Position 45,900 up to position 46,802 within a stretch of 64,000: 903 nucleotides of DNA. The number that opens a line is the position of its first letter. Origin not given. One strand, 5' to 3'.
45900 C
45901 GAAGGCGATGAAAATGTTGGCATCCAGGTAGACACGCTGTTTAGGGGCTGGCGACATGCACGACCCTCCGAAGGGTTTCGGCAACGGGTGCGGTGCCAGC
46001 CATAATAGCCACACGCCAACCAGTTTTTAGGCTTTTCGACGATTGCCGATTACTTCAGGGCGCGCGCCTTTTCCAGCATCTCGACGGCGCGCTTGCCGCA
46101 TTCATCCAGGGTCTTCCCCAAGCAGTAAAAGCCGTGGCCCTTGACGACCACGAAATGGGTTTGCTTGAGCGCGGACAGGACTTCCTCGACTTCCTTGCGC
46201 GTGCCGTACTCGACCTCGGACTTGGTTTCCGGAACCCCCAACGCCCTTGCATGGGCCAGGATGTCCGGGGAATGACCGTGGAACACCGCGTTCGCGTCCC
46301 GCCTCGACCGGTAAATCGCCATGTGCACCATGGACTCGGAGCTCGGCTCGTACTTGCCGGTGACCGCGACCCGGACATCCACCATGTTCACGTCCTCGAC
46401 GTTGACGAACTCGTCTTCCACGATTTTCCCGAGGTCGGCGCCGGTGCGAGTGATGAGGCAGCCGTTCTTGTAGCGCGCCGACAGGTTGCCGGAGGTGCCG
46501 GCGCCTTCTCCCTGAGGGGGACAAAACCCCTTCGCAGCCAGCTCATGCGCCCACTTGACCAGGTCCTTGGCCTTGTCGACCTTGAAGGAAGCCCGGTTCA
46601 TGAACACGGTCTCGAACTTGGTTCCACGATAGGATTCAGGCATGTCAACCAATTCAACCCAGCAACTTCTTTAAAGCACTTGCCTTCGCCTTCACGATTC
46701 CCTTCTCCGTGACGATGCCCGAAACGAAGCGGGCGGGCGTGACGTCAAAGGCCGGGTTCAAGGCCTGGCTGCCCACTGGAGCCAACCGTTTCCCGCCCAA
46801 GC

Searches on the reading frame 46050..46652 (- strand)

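Call 13: search_protein_families(library=pfam, proteins=[window:46050-46652:-], max_evalue=0.0001)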
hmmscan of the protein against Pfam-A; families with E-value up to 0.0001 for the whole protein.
window:46050-46652:- (200 aa): 1 family
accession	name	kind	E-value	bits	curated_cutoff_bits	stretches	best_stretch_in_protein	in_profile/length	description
PF00596.27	Aldolase_II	-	1e-25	91.1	22.2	1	50-197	16-180/183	Class II Aldolase and Adducin N-terminal domain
